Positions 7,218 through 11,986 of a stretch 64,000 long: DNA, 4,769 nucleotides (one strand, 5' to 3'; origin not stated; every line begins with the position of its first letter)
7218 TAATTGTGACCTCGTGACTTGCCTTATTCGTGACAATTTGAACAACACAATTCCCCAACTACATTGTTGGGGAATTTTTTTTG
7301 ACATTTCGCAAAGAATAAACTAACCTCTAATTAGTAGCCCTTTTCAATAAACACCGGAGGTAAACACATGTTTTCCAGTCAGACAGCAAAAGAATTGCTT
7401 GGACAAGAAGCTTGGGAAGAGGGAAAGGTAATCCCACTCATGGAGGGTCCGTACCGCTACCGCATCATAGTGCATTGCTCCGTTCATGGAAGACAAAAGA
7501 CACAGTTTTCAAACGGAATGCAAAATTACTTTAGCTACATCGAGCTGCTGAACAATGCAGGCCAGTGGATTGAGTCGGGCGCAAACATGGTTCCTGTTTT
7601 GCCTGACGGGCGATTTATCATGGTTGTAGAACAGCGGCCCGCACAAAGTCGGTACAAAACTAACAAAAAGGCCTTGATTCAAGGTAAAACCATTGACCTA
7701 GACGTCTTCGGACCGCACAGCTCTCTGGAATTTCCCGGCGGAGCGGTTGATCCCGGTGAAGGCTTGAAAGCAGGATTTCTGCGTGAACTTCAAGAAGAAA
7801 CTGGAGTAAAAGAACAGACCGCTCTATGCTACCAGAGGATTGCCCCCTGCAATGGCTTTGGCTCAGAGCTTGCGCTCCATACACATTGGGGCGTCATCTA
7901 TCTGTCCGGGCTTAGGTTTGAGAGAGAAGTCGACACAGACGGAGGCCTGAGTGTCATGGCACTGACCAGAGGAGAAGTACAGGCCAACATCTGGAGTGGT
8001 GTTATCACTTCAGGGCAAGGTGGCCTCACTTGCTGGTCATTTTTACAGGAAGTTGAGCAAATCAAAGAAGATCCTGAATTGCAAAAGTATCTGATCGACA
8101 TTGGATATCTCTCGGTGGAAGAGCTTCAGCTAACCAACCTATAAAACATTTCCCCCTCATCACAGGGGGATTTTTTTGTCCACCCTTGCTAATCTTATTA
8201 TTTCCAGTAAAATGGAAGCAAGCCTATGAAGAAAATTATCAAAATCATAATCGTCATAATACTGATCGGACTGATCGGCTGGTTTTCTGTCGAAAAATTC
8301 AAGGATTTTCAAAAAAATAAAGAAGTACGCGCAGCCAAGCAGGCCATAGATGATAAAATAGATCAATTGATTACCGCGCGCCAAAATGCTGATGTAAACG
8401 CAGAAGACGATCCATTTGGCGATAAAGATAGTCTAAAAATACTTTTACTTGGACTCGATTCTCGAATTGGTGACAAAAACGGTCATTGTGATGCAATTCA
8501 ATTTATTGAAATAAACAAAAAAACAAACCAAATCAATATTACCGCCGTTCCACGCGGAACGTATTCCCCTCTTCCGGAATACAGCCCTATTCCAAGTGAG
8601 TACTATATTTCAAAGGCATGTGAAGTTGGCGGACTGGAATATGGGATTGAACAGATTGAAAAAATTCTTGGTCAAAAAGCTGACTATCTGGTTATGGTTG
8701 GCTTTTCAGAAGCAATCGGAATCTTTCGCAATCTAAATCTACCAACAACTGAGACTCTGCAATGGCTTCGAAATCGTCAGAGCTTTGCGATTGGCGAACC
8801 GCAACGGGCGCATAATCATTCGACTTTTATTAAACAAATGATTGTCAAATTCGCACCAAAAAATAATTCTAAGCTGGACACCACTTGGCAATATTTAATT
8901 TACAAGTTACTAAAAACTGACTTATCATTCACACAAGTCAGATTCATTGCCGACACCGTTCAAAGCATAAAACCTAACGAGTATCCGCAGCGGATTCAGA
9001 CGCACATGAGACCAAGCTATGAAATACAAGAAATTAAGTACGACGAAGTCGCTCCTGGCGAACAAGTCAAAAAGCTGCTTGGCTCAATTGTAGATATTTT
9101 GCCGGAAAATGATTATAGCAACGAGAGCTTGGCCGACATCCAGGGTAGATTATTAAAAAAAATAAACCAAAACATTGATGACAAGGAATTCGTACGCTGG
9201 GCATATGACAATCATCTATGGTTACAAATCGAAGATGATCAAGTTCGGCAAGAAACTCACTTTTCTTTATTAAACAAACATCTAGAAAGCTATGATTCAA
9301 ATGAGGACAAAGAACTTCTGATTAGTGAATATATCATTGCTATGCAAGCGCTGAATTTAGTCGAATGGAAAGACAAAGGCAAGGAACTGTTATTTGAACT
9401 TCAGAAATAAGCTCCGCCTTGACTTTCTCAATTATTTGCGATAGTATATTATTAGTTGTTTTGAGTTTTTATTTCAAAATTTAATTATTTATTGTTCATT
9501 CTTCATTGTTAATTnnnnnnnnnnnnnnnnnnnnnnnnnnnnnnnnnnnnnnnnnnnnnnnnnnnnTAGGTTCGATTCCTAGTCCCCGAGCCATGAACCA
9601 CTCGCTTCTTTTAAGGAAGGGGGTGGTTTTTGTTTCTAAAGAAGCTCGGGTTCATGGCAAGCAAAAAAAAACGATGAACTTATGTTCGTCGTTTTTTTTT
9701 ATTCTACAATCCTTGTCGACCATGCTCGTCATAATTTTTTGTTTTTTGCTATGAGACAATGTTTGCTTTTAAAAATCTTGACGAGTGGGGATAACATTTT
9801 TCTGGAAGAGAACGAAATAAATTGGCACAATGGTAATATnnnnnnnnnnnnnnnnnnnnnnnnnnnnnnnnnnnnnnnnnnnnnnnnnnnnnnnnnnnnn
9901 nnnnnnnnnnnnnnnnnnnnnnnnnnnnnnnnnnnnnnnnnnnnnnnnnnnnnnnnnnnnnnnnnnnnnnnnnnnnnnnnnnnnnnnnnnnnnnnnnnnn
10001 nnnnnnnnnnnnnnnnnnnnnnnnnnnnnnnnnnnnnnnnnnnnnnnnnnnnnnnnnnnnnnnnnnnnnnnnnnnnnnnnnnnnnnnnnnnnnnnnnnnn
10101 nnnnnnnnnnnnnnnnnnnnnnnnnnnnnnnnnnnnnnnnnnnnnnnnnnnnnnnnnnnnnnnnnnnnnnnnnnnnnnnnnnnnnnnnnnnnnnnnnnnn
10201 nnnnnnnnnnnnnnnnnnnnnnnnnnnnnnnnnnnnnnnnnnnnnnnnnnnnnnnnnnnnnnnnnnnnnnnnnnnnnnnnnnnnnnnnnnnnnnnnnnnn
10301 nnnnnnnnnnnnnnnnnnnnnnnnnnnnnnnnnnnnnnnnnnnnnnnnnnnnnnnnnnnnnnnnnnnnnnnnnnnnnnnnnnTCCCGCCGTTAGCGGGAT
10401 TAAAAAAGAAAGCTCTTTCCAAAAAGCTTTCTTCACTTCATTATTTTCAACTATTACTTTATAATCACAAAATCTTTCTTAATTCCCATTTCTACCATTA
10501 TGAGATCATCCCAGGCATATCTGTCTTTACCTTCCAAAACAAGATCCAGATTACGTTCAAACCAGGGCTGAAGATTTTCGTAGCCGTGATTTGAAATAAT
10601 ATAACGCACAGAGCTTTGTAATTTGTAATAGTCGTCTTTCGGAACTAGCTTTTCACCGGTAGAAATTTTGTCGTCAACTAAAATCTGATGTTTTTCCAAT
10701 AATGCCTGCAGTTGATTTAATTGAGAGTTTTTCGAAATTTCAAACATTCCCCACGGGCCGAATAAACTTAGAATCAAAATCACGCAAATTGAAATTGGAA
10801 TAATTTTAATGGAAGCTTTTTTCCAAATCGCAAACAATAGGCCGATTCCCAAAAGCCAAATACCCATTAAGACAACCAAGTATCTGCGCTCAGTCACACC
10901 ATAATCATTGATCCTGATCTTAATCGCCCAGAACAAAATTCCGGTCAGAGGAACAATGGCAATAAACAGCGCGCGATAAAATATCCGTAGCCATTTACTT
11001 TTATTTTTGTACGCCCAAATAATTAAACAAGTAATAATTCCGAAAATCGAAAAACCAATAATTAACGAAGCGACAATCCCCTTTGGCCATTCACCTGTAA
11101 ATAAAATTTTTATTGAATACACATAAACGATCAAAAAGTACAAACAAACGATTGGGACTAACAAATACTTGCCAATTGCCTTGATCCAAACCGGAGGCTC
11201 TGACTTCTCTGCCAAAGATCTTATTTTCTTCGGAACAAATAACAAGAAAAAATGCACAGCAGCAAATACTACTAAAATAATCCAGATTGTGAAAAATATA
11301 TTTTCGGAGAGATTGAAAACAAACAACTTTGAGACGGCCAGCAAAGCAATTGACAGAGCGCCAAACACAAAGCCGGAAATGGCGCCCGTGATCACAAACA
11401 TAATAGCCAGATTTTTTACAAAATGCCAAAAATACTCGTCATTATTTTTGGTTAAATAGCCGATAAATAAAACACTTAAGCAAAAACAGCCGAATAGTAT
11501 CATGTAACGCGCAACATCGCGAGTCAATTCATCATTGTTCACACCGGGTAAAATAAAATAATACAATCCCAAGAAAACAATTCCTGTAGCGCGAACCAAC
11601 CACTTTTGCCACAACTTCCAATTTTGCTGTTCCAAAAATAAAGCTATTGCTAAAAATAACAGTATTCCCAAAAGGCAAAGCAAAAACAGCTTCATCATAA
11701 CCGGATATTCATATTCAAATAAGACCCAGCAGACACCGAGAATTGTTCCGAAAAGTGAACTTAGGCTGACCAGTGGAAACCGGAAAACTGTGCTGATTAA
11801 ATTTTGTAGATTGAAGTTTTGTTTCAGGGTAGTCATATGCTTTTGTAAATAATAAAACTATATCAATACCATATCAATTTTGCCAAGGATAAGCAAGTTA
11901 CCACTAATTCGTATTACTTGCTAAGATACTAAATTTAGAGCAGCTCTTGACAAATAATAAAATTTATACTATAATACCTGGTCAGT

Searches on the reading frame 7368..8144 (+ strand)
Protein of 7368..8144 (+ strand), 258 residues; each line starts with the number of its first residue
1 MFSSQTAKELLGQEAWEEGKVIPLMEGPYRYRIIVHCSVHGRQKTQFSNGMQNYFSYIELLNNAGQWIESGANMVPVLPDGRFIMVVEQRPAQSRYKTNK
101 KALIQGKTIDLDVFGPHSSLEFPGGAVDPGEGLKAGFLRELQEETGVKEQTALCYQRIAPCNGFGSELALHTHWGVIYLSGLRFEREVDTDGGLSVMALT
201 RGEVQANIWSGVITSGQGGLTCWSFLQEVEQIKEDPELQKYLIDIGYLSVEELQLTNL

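Call 32: search_protein_families(library=pfam, proteins=[window:7368-8144:+], max_evalue=0.001)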
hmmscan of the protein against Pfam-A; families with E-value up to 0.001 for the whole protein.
window:7368-8144:+ (258 aa): 1 family
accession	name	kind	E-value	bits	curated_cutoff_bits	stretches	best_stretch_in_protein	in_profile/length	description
PF00293.34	NUDIX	-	2.5e-09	37.7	21.1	1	116-182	26-93/134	NUDIX domain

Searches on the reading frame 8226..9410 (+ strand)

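Call 32: search_protein_families(library=pfam, proteins=[window:8226-9410:+], max_evalue=0.001)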
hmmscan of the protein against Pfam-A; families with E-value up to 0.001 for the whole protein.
window:8226-9410:+ (394 aa): 1 family
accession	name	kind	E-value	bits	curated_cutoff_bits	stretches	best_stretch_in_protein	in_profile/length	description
PF03816.19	LytR_cpsA_psr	-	9.8e-09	36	24.6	1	88-162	2-75/150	LytR_cpsA_psr family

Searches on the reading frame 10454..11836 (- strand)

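Call 32: search_protein_families(library=pfam, proteins=[window:10454-11836:-], max_evalue=0.001)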
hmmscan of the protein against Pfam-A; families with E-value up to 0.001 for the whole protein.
window:10454-11836:- (460 aa): 1 family
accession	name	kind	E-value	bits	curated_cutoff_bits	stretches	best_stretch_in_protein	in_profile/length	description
PF13687.11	DUF4153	-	1.1e-21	77.8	27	1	33-358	7-333/373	Domain of unknown function (DUF4153)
